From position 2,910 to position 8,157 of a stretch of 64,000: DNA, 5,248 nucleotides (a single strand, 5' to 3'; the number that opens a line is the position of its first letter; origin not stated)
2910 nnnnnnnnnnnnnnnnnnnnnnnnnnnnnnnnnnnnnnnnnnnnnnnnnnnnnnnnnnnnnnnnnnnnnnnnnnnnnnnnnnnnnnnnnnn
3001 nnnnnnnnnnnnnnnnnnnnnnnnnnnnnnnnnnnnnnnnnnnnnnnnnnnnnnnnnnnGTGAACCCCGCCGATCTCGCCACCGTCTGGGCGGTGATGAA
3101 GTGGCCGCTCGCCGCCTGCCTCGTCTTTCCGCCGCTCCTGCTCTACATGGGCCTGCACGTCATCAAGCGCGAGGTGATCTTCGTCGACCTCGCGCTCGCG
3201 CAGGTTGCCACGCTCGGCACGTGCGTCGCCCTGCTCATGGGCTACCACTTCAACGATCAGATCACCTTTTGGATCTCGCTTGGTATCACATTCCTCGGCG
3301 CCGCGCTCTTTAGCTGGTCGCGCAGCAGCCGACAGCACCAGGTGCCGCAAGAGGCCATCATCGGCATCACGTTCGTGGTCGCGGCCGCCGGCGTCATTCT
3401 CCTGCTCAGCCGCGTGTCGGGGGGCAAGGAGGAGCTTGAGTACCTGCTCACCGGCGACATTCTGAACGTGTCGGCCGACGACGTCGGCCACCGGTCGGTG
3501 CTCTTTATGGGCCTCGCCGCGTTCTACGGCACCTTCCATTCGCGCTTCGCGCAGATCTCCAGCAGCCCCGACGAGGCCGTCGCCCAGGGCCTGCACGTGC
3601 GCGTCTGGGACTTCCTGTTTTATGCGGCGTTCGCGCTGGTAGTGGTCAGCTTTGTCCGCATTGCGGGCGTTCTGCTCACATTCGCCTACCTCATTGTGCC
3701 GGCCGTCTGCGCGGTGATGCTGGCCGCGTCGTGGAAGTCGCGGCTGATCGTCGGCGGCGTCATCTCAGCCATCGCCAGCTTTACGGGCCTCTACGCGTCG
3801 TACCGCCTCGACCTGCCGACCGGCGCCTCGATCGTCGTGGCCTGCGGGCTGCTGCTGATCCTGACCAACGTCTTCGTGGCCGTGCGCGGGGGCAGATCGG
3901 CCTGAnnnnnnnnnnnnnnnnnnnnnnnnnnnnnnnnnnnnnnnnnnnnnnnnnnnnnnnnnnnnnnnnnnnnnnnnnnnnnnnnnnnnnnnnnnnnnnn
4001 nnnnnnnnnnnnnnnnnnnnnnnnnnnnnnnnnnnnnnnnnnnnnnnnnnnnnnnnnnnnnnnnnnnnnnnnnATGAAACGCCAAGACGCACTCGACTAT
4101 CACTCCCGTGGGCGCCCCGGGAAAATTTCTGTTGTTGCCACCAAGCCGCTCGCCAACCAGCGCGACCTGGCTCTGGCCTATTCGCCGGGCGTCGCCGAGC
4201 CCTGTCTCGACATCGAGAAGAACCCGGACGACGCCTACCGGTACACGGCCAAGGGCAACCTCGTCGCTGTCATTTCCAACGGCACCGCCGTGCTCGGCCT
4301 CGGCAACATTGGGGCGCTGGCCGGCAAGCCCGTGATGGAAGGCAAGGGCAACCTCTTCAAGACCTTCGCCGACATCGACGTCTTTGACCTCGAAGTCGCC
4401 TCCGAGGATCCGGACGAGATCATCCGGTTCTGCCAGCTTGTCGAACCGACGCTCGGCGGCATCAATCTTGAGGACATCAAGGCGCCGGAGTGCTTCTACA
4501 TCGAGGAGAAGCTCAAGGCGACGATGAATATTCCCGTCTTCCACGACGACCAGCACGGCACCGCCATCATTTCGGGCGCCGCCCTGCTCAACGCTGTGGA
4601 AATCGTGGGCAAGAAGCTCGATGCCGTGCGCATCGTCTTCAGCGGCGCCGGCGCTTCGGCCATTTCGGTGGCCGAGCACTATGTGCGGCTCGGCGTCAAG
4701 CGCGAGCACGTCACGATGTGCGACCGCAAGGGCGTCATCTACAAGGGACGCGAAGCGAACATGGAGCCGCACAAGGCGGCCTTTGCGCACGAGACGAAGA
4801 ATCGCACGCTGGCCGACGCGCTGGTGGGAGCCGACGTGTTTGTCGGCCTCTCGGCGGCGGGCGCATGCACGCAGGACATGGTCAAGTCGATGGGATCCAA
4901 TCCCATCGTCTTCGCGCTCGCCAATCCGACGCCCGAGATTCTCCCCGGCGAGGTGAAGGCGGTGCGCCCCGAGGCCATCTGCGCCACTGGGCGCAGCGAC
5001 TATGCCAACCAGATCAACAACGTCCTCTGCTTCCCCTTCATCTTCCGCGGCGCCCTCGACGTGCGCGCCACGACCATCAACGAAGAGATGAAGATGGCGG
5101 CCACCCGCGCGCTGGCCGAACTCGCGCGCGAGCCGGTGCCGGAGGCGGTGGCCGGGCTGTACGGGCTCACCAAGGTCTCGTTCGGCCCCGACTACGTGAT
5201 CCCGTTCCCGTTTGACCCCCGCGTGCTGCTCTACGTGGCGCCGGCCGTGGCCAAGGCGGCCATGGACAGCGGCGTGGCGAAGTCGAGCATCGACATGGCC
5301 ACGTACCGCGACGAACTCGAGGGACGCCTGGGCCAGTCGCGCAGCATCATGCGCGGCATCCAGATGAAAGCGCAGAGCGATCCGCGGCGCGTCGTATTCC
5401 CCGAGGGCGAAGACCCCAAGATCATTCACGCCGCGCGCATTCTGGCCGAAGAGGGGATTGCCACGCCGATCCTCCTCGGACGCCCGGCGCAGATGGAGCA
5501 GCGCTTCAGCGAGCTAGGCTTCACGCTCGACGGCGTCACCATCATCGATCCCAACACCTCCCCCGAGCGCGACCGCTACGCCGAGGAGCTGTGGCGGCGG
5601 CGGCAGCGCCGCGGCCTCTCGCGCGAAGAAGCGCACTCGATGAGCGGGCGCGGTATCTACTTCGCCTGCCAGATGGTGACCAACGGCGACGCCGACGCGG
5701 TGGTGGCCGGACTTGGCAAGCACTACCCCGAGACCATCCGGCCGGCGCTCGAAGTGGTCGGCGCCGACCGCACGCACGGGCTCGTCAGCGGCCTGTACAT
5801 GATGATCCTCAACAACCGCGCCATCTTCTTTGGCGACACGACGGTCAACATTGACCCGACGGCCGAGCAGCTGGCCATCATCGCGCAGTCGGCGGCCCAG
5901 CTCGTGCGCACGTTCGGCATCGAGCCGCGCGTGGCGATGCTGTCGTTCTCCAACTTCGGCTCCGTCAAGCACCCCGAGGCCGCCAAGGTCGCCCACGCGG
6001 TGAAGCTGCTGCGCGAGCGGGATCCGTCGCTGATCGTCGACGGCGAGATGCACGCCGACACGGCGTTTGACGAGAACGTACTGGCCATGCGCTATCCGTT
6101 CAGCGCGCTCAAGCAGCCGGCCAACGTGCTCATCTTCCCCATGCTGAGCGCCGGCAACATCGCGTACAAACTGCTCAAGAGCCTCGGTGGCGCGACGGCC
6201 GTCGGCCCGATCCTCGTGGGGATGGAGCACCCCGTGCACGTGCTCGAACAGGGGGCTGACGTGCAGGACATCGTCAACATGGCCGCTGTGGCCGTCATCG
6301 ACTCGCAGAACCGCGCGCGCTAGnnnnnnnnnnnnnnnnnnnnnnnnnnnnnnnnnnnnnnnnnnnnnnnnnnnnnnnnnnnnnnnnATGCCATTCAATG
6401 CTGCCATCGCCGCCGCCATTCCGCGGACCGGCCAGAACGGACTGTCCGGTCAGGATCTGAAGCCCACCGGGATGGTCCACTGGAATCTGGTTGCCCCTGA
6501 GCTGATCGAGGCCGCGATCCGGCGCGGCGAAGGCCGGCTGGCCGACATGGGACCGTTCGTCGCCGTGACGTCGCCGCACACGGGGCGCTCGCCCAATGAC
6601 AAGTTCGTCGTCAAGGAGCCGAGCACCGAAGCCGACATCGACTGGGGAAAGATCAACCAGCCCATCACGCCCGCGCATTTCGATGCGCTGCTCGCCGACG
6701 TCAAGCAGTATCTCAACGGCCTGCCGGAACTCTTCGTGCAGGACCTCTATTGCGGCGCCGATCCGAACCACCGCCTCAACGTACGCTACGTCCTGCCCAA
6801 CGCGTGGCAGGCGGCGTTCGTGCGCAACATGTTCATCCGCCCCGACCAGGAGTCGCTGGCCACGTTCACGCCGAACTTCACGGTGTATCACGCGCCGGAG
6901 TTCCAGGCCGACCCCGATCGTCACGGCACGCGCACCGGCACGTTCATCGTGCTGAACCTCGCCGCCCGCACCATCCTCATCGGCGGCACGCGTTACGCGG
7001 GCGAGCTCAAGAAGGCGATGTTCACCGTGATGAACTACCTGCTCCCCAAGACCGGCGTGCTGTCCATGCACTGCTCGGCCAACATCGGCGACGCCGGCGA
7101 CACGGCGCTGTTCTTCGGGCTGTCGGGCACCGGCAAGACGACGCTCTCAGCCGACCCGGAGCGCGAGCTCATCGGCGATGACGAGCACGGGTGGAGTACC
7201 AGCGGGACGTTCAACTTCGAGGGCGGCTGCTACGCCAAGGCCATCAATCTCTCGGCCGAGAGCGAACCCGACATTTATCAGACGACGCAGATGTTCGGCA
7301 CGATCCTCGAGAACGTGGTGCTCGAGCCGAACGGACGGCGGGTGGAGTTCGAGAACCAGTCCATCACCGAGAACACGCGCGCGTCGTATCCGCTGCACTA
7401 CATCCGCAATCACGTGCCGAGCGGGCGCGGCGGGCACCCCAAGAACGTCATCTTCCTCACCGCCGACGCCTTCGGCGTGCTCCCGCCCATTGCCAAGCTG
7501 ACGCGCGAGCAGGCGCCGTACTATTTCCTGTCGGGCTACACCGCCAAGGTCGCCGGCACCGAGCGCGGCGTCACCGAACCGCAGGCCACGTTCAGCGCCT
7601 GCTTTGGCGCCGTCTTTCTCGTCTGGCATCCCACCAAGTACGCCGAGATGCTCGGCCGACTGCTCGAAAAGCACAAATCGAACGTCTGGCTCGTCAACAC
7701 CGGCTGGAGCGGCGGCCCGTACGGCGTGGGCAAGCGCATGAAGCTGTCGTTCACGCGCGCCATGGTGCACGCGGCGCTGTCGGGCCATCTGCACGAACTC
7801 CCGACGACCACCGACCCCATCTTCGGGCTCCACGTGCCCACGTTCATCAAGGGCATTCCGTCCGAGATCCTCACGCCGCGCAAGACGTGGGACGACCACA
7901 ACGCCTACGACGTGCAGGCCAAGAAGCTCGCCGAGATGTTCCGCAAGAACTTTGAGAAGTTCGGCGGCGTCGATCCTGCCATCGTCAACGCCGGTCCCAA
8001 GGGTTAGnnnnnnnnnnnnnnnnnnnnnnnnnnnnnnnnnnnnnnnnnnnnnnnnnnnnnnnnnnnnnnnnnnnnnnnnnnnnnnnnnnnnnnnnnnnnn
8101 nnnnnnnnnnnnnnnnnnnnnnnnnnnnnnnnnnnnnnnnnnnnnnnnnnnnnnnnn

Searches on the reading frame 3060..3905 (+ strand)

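Call 100: search_protein_families(library=pfam, proteins=[window:3060-3905:+], max_evalue=0.00001)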
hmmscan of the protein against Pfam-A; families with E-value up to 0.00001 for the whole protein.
window:3060-3905:+ (281 aa): 2 families
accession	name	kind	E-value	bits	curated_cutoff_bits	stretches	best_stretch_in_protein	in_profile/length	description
PF00950.22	ABC-3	-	8e-29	101.4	20.1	1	33-269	25-254/258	ABC 3 transport family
PF01032.23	FecCD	-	5.7e-07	29.3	26.5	1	47-267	80-306/311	FecCD transport family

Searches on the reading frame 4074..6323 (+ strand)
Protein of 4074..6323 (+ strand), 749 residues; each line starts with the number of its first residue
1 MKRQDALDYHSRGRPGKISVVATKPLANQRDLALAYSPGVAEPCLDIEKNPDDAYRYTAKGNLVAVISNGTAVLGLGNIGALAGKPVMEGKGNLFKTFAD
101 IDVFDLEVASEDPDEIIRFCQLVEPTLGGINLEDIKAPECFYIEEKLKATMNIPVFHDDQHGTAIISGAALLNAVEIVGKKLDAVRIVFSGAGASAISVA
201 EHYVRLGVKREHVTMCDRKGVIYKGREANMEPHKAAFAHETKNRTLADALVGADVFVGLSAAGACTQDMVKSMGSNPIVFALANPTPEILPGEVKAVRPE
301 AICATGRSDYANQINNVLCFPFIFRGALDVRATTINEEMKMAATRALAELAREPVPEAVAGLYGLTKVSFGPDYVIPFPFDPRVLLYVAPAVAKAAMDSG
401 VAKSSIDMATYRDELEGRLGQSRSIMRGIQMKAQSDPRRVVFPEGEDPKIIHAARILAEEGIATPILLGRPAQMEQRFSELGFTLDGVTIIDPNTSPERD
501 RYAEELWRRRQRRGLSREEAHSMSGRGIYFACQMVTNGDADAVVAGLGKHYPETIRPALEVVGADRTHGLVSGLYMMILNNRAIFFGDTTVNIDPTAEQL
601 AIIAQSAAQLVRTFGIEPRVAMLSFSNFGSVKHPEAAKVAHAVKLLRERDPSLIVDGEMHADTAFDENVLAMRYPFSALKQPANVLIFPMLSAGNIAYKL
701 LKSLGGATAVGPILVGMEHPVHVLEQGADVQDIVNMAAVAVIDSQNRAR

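Call 100: search_protein_families(library=pfam, proteins=[window:4074-6323:+], max_evalue=0.00001)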
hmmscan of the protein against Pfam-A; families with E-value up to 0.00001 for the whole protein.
window:4074-6323:+ (749 aa): 3 families
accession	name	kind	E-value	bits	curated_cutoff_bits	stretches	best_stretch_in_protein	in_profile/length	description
PF01515.24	PTA_PTB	-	7.7e-108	361.1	24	1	425-741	2-319/319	Phosphate acetyl/butaryl transferase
PF00390.24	malic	-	6.1e-28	98.3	23.1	1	16-108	2-115/182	Malic enzyme, N-terminal domain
PF03949.21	Malic_M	-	1.3e-23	84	23.5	1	162-355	3-229/258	Malic enzyme, NAD binding domain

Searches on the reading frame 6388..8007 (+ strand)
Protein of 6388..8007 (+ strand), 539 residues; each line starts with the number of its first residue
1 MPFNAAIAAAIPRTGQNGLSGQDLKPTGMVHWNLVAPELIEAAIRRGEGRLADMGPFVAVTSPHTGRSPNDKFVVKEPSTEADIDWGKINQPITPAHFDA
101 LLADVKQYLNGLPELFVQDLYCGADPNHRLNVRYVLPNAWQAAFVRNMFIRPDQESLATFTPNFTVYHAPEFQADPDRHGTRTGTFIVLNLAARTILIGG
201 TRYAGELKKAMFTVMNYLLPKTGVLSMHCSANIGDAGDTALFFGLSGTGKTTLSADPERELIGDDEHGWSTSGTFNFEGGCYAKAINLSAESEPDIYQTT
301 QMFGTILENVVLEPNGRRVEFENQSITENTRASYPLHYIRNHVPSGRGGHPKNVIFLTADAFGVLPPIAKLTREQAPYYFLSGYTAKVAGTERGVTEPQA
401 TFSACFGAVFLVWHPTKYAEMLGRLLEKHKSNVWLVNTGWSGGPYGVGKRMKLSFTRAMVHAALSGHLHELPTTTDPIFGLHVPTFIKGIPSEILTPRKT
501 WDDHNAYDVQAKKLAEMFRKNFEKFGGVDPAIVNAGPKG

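Call 100: search_protein_families(library=pfam, proteins=[window:6388-8007:+], max_evalue=0.00001)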
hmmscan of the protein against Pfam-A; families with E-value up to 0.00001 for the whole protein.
window:6388-8007:+ (539 aa): 1 family
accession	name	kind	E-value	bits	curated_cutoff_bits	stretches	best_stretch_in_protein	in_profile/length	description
PF01293.25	PEPCK_ATP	-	1e-220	733.8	26.5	1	30-493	3-465/465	Phosphoenolpyruvate carboxykinase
